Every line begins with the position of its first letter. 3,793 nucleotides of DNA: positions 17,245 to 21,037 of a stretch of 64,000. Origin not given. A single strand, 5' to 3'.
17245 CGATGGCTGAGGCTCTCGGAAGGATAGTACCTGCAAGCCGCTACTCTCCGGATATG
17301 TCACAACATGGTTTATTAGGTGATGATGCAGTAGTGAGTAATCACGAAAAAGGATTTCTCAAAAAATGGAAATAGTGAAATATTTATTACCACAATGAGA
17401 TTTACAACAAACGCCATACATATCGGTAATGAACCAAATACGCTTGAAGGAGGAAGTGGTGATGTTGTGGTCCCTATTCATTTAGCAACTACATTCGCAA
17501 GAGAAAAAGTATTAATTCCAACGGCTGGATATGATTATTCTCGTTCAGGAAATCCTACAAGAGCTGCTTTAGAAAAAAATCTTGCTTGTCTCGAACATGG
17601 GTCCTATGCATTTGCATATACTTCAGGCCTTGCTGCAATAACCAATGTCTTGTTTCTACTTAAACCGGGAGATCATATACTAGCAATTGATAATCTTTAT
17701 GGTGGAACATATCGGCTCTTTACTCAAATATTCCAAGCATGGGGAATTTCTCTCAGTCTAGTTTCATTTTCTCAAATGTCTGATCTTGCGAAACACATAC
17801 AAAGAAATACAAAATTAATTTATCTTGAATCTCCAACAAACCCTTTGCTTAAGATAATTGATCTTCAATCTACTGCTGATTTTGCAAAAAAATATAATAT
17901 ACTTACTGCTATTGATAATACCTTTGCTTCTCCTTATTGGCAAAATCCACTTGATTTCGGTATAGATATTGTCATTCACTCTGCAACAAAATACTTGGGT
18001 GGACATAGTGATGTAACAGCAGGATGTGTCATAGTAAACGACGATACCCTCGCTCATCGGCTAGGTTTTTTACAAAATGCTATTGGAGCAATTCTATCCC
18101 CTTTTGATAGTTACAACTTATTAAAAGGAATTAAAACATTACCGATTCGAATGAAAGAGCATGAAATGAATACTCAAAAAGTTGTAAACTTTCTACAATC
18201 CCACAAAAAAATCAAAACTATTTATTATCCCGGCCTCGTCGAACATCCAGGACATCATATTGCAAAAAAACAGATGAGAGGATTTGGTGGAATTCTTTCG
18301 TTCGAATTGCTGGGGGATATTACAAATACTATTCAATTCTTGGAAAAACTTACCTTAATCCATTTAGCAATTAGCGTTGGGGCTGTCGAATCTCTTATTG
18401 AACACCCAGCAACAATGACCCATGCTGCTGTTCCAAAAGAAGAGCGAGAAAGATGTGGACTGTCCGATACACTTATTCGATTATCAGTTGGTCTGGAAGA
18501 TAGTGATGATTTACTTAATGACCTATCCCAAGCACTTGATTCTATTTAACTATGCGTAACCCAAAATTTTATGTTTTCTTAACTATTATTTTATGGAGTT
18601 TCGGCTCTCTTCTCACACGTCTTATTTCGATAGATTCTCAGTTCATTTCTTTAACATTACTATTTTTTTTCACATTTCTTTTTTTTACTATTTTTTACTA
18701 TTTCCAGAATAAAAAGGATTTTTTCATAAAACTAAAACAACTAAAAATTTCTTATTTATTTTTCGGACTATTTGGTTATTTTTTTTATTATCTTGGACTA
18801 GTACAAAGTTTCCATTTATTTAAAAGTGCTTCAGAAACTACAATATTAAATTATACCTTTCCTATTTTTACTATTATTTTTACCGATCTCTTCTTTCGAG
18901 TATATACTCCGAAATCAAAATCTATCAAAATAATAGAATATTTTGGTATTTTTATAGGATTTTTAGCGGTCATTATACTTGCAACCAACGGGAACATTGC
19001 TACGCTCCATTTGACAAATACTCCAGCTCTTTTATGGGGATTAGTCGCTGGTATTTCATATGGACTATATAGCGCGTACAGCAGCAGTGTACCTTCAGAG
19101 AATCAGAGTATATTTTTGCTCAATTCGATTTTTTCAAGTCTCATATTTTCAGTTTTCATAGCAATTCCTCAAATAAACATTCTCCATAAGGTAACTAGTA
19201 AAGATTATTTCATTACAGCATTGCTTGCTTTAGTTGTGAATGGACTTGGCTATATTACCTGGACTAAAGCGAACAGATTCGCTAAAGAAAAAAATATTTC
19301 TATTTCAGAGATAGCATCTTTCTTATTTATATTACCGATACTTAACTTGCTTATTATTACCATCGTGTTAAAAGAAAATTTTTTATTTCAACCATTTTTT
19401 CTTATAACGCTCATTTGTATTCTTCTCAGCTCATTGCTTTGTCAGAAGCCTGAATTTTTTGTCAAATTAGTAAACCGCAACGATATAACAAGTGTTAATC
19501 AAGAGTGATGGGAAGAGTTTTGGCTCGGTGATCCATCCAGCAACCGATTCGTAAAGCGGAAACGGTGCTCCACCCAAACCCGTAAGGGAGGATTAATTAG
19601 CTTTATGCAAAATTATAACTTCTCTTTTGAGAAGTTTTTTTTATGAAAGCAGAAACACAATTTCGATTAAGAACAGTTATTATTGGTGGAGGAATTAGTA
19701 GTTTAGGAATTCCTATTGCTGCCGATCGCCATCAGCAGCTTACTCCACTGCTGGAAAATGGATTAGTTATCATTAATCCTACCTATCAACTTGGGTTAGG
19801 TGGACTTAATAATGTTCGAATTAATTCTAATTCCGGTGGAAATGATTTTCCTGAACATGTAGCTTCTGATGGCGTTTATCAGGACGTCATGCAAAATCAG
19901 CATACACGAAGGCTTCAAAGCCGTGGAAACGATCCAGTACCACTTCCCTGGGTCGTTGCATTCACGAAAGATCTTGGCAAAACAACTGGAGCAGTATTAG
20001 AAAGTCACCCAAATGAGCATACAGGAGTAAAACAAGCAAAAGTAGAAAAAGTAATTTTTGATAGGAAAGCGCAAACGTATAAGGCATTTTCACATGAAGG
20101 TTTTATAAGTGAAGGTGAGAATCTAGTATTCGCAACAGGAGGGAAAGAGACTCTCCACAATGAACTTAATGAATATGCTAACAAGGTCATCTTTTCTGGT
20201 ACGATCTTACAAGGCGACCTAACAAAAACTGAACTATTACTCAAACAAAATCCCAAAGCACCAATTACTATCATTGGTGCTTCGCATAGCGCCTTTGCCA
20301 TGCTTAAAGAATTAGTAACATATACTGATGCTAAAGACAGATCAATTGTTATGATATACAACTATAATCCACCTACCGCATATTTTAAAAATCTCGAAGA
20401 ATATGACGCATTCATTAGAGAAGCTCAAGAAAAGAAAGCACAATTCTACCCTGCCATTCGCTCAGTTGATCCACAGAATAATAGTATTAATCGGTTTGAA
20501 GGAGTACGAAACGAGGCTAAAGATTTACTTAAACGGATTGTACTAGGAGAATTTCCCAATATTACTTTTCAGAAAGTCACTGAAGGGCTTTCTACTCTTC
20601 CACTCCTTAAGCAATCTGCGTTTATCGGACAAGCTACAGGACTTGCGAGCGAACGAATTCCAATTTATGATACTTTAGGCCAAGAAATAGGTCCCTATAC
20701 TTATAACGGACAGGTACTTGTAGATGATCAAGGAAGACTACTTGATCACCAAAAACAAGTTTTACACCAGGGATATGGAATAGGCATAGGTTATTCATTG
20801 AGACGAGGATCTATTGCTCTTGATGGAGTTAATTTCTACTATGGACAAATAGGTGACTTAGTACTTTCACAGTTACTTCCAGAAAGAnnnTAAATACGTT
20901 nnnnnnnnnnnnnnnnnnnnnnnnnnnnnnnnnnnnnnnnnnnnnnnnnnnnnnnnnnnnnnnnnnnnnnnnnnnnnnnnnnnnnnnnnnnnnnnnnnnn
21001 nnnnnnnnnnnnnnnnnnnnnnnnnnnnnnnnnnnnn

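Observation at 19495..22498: SAM-I-controlled operon encoding a Cys-free flavoprotein-like protein, an fRMsr-like GAF protein and a His-rich protein.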

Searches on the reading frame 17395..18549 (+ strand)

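Call 6: search_protein_families(library=pfam, proteins=[window:17395-18549:+], max_evalue=1)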
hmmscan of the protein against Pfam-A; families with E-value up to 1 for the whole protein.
window:17395-18549:+ (384 aa): 4 families
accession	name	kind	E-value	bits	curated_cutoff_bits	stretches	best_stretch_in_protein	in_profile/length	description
PF01053.26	Cys_Met_Meta_PP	-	1.2e-145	485.3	27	1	5-381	2-380/381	Cys/Met metabolism PLP-dependent enzyme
PF00155.27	Aminotran_1_2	-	3.5e-06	26.9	19.7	1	48-187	35-197/361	Aminotransferase class I and II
PF00266.25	Aminotran_5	-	0.00051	19.6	21.5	1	80-202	75-204/371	Aminotransferase class-V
PF06838.17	Met_gamma_lyase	-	0.0016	17.5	24.2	1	40-219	44-242/405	Methionine gamma-lyase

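Call 7: search_protein_families(library=ncbifam, proteins=[window:17395-18549:+], max_evalue=1)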
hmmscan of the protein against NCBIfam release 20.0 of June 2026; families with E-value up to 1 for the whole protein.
window:17395-18549:+ (384 aa): 68 families (the best 25 are shown)
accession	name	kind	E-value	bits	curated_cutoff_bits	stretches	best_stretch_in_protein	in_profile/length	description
NF005810.0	PRK07671.1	equivalog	1.1e-143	478.9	594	1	1-381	1-376/377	bifunctional cystathionine gamma-lyase/homocysteine desulfhydrase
NF004821.0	PRK06176.1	equivalog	8.1e-142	472.5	642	1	1-383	1-378/380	cystathionine gamma-synthase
NF005871.0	PRK07811.1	equivalog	1.8e-139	464.7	513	1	3-383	13-388/389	cystathionine gamma-synthase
NF005976.0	PRK08064.1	equivalog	6.7e-134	446.7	627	1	17-384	18-383/390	cystathionine beta-lyase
TIGR02080.1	O_succ_thio_ly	equivalog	1.6e-123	412.2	504.55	1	22-383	20-381/382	cystathionine gamma-synthase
TIGR01328.1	met_gam_lyase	equivalog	1.2e-120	403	549.7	1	1-383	2-390/391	methionine gamma-lyase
NF043007.1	CysBLyMetC_Staph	equivalog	1.1e-116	389.8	700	1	26-382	24-373/378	cystathionine beta-lyase MetC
NF005263.0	PRK06767.1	equivalog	9.2e-114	380.5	617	1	3-384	6-386/392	methionine gamma-lyase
NF005695.0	PRK07503.1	equivalog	5.1e-111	371.2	666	1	3-383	10-396/403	methionine gamma-lyase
TIGR01329.1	cysta_beta_ly_E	equivalog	3.3e-110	368.3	487.5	1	24-382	18-379/383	cystathionine beta-lyase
NF006095.0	PRK08247.1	equivalog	1e-109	366.7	585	1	5-383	8-365/369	methionine biosynthesis PLP-dependent protein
NF004876.0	PRK06234.1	subfamily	5.6e-109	364.8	666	1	2-384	8-398/400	methionine gamma-lyase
NF006463.0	PRK08861.1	equivalog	4.3e-108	361.7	670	1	22-382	22-382/388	O-succinylhomoserine (thiol)-lyase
NF006097.0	PRK08249.1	equivalog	2.2e-107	358.9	600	1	42-384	54-396/402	cystathionine gamma-synthase family protein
NF005961.0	PRK08045.1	equivalog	5.5e-105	351.2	690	1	22-381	21-380/386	cystathionine gamma-synthase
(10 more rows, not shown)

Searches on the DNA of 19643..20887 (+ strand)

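Call 18: search_rna_families(sources=[L001, L003, L005, L006], threshold=evalue, max_evalue=0.01)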
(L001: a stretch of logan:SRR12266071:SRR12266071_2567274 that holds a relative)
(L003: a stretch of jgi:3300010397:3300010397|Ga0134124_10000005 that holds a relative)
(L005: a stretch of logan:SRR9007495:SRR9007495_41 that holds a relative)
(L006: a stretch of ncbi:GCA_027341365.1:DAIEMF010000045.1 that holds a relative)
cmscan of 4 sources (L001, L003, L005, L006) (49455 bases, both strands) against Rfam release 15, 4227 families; matches with E-value up to 0.01: 5.
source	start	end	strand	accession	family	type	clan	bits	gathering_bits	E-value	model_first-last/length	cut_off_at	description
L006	4054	4158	+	RF00162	SAM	Cis-reg; riboswitch;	CL00012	59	44.4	3.1e-11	1-108/108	no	SAM riboswitch aptamer (S box leader)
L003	2342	2447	+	RF00162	SAM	Cis-reg; riboswitch;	CL00012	55.6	44.4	3e-10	1-108/108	no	SAM riboswitch aptamer (S box leader)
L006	7860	7948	-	RF00162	SAM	Cis-reg; riboswitch;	CL00012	53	44.4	1.8e-09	1-108/108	no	SAM riboswitch aptamer (S box leader)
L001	4083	4183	-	RF00162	SAM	Cis-reg; riboswitch;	CL00012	52.5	44.4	2.5e-09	1-108/108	no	SAM riboswitch aptamer (S box leader)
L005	2701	2809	+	RF00162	SAM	Cis-reg; riboswitch;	CL00012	40.1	44.4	9.8e-06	1-108/108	no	SAM riboswitch aptamer (S box leader)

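Call 39: search_rna_families(sources=[L011, L008, L009, L010], threshold=evalue, max_evalue=0.01)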
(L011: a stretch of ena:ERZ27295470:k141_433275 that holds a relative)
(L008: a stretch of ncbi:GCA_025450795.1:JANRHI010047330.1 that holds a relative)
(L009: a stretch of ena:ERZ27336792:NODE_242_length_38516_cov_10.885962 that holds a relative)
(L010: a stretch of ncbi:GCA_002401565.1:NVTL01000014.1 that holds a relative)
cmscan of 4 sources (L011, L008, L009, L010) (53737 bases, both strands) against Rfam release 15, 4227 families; matches with E-value up to 0.01: 1.
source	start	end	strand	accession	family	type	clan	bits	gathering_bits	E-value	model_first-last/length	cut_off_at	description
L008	3740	3864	+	RF01725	SAM-I-IV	Cis-reg; riboswitch;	CL00012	41.4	41.1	0.0022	1-99/99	no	SAM-I/IV (S-adenosyl methionine) riboswitch aptamer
